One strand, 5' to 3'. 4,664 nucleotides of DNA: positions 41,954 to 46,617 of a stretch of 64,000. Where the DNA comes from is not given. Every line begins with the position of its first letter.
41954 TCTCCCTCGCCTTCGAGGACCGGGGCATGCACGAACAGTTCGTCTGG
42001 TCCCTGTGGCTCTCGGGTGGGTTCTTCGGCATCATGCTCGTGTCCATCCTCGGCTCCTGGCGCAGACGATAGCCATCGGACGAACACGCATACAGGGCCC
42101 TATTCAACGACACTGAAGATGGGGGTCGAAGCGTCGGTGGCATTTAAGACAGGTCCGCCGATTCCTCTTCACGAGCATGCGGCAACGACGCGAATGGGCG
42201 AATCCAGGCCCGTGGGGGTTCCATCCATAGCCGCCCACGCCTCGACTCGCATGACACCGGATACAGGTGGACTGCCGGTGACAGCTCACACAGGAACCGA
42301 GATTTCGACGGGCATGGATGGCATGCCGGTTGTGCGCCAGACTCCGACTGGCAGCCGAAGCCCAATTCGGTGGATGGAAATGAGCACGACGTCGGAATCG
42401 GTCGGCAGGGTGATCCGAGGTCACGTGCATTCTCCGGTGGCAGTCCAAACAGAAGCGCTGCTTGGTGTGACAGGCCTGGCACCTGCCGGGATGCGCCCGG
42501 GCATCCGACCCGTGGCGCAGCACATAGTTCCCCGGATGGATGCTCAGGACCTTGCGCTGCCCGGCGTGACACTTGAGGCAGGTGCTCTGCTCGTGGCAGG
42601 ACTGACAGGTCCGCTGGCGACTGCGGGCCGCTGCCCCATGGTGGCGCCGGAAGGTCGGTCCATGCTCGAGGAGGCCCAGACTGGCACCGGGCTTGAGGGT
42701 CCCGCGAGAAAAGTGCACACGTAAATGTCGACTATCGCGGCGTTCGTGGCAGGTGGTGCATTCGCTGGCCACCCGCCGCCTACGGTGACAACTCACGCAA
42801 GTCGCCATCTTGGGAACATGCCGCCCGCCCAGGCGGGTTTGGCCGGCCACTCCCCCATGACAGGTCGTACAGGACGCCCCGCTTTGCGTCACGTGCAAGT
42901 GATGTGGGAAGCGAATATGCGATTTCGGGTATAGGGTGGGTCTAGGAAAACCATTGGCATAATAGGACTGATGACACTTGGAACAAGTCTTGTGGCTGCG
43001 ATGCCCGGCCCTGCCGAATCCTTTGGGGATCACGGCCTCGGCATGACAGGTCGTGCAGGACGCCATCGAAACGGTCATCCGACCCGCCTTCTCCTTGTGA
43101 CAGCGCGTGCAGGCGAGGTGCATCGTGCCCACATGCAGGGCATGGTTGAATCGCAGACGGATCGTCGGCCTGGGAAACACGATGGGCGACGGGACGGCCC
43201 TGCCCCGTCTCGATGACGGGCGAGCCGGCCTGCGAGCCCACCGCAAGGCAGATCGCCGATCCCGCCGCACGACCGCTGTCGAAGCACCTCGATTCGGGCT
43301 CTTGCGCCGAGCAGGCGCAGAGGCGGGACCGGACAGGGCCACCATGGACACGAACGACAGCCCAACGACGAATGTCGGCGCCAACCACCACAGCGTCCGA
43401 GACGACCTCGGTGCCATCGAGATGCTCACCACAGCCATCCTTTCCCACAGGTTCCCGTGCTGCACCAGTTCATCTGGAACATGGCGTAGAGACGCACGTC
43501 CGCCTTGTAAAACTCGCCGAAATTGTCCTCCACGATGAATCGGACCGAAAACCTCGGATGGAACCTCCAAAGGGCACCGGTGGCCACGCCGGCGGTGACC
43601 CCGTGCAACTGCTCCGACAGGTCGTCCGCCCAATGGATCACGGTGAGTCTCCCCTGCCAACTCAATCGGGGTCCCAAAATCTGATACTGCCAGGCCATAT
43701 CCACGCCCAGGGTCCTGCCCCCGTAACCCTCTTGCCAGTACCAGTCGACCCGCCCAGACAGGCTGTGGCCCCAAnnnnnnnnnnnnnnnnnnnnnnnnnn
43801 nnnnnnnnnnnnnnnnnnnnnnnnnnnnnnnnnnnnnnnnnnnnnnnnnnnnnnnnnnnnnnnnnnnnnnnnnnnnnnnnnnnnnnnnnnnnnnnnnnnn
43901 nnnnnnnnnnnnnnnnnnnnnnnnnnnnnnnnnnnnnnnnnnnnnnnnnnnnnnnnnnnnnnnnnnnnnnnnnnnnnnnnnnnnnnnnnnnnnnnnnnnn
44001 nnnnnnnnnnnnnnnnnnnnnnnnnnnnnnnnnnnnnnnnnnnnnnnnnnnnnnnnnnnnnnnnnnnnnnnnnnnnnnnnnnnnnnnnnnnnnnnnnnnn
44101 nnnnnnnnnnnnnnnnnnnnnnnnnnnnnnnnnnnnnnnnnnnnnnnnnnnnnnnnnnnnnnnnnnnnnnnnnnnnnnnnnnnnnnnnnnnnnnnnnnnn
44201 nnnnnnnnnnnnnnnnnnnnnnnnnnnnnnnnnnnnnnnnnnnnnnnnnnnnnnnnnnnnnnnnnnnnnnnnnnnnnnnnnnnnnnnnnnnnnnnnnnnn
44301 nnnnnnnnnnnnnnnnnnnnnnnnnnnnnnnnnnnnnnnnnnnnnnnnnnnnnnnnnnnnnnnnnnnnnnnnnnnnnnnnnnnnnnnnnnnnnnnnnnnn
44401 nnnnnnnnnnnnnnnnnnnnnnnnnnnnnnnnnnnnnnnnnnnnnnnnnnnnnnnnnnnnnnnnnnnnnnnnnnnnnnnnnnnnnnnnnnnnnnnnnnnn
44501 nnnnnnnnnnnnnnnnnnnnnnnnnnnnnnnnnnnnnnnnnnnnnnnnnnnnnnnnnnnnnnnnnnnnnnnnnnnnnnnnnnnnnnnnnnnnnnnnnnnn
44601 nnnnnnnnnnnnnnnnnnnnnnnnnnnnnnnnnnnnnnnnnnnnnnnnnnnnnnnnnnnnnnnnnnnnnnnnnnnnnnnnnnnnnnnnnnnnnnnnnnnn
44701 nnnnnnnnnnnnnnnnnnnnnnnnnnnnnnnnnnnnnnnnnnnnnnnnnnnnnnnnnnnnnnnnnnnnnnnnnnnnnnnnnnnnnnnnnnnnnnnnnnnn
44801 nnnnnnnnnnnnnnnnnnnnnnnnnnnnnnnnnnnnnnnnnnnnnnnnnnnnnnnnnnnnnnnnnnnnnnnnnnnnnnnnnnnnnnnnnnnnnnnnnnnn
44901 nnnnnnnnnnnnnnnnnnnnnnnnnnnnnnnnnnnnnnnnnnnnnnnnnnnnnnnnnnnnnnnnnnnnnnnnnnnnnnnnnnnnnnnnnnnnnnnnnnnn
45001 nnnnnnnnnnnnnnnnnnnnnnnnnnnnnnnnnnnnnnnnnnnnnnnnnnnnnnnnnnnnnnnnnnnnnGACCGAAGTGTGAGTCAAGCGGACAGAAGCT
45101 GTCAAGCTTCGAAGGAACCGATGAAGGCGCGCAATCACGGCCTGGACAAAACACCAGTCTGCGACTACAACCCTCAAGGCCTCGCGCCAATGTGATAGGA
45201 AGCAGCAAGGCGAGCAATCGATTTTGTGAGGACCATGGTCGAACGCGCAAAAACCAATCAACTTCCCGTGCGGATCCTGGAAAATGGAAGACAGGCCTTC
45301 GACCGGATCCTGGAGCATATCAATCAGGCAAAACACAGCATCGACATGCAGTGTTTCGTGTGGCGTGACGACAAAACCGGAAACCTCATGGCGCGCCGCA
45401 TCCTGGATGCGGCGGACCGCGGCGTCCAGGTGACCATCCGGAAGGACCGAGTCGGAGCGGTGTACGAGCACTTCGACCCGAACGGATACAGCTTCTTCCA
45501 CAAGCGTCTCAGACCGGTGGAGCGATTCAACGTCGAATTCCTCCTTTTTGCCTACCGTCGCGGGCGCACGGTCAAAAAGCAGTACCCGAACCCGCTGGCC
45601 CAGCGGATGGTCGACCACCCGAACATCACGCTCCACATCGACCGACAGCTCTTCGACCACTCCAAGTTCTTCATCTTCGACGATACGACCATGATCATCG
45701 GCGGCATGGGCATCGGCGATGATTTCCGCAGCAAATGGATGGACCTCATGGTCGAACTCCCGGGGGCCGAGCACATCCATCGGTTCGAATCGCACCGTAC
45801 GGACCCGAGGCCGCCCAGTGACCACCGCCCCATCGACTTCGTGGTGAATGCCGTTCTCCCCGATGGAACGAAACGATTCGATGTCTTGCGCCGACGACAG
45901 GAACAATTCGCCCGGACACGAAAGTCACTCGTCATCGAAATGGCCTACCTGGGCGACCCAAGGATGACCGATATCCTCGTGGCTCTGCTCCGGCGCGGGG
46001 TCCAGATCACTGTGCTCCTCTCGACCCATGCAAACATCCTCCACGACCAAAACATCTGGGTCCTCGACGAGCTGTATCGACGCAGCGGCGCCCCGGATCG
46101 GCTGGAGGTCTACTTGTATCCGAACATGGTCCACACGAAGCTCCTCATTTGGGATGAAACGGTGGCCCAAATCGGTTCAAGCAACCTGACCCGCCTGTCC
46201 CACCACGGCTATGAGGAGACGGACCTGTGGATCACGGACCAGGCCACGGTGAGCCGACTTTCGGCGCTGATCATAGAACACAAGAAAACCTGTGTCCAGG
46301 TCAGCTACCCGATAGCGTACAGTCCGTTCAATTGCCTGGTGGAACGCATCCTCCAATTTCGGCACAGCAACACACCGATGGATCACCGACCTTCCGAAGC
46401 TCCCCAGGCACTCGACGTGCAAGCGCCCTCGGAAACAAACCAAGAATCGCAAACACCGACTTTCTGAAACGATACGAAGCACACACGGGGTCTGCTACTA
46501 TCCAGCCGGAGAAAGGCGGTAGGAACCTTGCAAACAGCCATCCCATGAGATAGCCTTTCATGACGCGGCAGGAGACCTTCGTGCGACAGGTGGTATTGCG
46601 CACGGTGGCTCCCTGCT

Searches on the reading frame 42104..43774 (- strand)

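Call 33: search_protein_families(library=pfam, proteins=[window:42104-43774:-], max_evalue=0.00001)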
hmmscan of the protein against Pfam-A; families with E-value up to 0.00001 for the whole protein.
window:42104-43774:- (556 aa): 1 family
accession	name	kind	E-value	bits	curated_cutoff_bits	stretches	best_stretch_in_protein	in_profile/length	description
PF14522.11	Cytochrome_C7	-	2.2e-10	40.7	24.8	0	288-344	2-67/67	Cytochrome c7 and related cytochrome c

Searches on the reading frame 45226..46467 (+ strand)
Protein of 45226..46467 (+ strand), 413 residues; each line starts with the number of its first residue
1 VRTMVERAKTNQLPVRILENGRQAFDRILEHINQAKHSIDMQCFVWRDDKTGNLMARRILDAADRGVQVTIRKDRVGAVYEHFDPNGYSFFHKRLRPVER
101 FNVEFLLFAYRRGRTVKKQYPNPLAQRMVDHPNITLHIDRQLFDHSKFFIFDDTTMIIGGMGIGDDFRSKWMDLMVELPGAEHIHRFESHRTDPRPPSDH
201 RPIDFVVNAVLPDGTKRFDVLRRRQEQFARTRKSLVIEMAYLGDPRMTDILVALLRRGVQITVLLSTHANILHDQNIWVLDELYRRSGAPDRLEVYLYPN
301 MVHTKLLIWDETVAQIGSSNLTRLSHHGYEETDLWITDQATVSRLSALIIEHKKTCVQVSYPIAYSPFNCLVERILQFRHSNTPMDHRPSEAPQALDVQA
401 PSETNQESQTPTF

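Call 33: search_protein_families(library=pfam, proteins=[window:45226-46467:+], max_evalue=0.00001)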
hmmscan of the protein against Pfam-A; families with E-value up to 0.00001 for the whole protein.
window:45226-46467:+ (413 aa): 2 families
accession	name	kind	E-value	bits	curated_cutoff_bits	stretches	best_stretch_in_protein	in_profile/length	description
PF13091.12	PLDc_2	-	7.7e-27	94.2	27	2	227-347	4-126/132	PLD-like domain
PF00614.28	PLDc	-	5.9e-10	39.2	21.9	0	142-161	3-22/28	Phospholipase D Active site motif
